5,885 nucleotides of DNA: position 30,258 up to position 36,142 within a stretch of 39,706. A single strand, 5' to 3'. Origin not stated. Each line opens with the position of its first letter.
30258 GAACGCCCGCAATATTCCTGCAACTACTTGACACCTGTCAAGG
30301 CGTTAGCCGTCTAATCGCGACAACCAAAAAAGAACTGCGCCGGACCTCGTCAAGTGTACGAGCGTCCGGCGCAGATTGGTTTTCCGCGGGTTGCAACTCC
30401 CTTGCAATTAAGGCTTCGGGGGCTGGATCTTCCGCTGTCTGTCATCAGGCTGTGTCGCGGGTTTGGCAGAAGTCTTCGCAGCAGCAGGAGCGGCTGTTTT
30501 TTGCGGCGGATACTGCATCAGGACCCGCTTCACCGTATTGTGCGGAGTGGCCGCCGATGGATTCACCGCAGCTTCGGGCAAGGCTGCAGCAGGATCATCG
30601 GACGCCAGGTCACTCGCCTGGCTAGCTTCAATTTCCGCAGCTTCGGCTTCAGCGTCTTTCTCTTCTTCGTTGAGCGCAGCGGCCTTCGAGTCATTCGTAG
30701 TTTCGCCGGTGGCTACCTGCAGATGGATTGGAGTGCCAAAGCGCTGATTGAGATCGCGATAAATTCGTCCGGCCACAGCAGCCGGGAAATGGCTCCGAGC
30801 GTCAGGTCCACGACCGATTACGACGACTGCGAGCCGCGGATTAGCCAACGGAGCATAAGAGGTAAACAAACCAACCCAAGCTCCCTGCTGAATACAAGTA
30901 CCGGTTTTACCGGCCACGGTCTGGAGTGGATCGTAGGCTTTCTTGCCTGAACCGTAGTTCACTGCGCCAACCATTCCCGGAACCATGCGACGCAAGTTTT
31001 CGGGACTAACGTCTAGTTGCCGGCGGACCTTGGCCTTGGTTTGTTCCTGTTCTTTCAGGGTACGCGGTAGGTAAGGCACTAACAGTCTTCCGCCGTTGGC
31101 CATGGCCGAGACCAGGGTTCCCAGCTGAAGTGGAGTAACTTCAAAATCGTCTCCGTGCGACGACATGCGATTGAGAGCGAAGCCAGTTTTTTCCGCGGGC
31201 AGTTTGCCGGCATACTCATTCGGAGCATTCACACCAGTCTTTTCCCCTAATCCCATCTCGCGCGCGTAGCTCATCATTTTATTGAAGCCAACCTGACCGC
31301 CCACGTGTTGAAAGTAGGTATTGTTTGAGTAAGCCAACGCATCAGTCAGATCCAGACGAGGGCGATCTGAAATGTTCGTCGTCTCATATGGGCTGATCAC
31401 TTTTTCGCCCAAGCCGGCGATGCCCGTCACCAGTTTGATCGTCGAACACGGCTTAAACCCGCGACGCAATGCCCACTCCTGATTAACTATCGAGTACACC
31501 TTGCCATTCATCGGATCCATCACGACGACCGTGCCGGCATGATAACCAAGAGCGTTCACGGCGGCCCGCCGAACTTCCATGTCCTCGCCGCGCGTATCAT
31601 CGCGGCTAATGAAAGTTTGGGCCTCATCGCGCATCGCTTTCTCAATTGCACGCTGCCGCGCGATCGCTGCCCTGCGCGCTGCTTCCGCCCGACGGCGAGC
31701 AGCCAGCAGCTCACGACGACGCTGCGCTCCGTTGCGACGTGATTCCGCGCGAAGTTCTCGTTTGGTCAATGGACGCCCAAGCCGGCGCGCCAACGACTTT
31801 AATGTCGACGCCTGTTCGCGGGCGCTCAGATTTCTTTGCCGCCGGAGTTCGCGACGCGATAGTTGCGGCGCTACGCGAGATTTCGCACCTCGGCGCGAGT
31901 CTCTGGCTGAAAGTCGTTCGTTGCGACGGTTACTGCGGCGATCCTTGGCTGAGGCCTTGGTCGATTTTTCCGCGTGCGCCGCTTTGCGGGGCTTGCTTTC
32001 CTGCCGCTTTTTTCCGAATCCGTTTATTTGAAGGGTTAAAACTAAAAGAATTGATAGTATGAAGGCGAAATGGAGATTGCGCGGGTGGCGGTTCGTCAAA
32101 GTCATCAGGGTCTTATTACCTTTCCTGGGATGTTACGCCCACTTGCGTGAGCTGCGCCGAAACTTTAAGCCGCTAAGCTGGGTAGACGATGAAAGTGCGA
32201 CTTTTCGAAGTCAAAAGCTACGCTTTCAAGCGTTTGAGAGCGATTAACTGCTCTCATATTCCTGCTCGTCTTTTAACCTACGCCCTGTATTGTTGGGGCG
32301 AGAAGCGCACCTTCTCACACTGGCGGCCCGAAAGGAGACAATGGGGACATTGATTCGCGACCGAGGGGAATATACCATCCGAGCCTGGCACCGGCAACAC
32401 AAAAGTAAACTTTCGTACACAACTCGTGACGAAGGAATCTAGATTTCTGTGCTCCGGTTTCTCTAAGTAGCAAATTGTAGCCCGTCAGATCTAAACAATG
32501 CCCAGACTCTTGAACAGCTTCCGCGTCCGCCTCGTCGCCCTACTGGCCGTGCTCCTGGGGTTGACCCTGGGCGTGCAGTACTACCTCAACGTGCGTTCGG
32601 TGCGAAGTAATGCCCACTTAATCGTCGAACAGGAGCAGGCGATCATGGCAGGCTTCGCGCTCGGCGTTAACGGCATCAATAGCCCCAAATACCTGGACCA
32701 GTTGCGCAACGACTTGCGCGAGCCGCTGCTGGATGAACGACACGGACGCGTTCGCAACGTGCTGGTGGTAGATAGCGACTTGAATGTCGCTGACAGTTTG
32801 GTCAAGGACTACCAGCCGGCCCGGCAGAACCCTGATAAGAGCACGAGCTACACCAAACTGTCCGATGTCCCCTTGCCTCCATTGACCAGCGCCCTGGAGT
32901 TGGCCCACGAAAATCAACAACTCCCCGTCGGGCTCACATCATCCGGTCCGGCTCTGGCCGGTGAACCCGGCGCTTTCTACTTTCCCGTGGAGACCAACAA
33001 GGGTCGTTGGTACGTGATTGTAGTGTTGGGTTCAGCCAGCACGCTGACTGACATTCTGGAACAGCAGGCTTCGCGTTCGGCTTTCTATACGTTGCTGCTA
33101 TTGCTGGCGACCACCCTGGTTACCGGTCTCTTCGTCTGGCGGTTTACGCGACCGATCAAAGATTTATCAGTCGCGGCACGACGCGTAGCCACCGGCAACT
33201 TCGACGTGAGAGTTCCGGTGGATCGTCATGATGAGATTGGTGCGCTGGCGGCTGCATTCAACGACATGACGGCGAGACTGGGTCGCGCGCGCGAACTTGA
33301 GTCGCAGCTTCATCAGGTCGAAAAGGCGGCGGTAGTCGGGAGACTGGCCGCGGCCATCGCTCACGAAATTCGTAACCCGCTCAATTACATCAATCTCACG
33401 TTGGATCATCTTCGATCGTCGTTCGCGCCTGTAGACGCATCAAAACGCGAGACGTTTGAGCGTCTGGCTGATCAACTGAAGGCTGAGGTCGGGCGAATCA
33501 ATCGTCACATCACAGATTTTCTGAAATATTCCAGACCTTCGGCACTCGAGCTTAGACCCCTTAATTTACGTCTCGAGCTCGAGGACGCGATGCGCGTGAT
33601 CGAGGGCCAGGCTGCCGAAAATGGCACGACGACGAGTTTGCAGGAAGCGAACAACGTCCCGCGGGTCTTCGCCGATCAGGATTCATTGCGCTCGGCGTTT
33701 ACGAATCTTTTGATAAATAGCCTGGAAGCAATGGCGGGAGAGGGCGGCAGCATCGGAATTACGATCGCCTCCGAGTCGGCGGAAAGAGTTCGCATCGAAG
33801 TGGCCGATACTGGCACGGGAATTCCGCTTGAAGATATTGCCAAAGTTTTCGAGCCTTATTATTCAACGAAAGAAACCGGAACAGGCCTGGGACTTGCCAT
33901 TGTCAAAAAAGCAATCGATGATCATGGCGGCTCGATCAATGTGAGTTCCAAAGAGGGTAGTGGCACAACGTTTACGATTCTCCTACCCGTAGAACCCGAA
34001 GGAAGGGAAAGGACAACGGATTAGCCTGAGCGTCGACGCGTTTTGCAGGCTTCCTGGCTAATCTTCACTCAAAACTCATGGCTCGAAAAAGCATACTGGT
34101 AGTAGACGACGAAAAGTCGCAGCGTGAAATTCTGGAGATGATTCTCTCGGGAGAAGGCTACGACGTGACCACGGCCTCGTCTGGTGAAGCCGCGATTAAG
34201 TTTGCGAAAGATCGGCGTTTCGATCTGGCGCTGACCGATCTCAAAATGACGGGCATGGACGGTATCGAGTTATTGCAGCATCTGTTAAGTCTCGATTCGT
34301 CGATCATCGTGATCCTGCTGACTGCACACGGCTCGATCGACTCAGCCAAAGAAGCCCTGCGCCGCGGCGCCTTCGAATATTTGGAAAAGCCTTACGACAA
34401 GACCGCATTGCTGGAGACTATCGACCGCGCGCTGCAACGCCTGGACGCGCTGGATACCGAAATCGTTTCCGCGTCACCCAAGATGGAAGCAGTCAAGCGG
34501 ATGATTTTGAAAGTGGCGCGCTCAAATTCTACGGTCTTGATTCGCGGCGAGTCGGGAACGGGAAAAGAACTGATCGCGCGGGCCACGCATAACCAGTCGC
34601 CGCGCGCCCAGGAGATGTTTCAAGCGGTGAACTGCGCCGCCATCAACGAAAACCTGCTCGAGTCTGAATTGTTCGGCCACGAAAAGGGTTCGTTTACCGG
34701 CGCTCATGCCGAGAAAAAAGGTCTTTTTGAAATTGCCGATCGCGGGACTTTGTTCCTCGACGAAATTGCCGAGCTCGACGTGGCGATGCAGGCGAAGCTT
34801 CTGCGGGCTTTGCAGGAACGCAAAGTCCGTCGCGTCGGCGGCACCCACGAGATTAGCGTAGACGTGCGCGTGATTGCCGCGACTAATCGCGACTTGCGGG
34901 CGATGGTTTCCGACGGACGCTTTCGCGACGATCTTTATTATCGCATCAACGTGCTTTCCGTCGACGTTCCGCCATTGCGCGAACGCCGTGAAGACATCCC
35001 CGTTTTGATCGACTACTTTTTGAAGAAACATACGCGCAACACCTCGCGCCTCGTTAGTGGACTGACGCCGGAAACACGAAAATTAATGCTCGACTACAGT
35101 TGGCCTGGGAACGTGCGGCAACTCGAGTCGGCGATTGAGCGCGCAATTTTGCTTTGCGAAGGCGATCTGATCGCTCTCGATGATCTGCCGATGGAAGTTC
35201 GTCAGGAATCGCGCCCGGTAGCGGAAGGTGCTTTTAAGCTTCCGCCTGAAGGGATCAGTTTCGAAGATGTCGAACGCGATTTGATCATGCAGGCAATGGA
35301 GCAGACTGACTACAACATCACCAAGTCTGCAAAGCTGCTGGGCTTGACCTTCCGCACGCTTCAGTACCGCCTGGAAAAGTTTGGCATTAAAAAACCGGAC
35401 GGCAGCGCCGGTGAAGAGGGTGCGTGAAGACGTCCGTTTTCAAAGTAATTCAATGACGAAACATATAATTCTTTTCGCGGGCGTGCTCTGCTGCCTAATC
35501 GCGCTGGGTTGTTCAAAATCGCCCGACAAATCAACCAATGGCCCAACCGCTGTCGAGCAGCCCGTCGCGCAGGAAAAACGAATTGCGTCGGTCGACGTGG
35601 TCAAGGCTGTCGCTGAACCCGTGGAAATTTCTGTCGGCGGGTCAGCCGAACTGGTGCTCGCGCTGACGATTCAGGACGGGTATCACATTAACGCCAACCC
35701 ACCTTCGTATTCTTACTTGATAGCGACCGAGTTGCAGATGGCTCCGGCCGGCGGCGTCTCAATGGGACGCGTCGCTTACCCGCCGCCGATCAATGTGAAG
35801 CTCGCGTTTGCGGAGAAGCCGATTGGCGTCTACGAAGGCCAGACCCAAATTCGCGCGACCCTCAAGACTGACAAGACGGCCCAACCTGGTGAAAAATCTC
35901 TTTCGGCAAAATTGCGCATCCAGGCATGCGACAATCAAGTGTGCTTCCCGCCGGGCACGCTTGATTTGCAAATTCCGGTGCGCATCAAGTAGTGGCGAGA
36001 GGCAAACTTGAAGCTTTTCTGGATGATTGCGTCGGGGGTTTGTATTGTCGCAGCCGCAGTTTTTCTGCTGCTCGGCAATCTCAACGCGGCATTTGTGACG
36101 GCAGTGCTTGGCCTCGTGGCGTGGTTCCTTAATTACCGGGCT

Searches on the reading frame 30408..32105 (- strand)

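Call 80: search_protein_families(library=pfam, proteins=[window:30408-32105:-], max_evalue=0.00001)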
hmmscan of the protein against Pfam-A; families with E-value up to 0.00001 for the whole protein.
window:30408-32105:- (565 aa): 1 family
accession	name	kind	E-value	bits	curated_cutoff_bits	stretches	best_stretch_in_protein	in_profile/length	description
PF00905.27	Transpeptidase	-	6.6e-42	144.2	22.1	1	191-452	1-297/299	Penicillin binding protein transpeptidase domain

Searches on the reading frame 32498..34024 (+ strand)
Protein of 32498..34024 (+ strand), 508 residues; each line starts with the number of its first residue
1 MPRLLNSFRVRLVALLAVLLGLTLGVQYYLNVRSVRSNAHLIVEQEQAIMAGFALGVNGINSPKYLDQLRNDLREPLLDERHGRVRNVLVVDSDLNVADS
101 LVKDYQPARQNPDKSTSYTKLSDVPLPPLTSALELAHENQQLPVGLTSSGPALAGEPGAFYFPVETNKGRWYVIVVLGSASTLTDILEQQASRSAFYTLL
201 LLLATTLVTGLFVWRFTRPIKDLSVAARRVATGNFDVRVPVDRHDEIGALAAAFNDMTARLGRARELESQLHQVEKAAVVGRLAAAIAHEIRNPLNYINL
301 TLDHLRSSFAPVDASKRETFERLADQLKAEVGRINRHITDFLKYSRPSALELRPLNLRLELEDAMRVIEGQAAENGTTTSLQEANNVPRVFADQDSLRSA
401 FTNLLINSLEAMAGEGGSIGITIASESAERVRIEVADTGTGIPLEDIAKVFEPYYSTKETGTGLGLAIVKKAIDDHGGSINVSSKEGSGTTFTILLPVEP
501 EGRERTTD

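Call 80: search_protein_families(library=pfam, proteins=[window:32498-34024:+], max_evalue=0.00001)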
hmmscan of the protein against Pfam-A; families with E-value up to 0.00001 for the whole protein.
window:32498-34024:+ (508 aa): 3 families
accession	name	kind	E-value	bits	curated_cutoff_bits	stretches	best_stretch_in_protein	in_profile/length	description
PF02518.31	HATPase_c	-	9.3e-29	100.6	26.4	1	393-499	2-110/111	Histidine kinase-, DNA gyrase B-, and HSP90-like ATPase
PF00672.30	HAMP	-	2.5e-19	69.8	25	1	211-261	1-51/53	HAMP domain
PF00512.31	HisKA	-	2e-10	41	26.9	1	281-347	3-63/66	His Kinase A (phospho-acceptor) domain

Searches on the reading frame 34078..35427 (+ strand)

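Call 80: search_protein_families(library=pfam, proteins=[window:34078-35427:+], max_evalue=0.00001)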
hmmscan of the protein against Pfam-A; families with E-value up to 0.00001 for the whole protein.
window:34078-35427:+ (449 aa): 7 families
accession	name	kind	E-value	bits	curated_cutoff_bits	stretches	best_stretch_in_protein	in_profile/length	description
PF00158.32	Sigma54_activat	-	5.2e-73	244.7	20.2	1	129-295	1-167/168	Sigma-54 interaction domain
PF00072.30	Response_reg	-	1.6e-29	102.7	30.2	1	6-115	1-110/111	Response regulator receiver domain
PF25601.1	AAA_lid_14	-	3e-26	91.5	27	1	301-379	1-79/87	AAA+ ATPase lid domain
PF14532.12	Sigma54_activ_2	-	3.8e-23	82.7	25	1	131-300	2-138/138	Sigma-54 interaction domain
PF02954.25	HTH_8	-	2.7e-15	56.3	22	1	395-435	2-42/42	Bacterial regulatory protein, Fis family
PF07728.20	AAA_5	-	1.3e-06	28.9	22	1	153-271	2-123/139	AAA domain (dynein-related subfamily)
PF01078.27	Mg_chelatase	-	1.8e-06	27.9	20.3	0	143-270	14-157/207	Magnesium chelatase, subunit ChlI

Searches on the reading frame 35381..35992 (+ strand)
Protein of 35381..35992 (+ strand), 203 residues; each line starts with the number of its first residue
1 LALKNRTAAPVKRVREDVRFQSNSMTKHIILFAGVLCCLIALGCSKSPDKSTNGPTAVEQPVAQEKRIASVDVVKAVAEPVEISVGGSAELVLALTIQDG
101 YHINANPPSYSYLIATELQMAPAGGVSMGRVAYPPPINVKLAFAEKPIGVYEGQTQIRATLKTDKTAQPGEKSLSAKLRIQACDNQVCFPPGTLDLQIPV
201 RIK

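Call 80: search_protein_families(library=pfam, proteins=[window:35381-35992:+], max_evalue=0.00001)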
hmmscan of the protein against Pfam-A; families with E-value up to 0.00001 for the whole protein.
window:35381-35992:+ (203 aa): 1 family
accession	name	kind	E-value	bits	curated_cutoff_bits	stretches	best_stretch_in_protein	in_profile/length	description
PF11412.14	DsbD_N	-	3.6e-11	43.6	25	1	81-193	13-112/119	Thiol:disulfide interchange protein DsbD, N-terminal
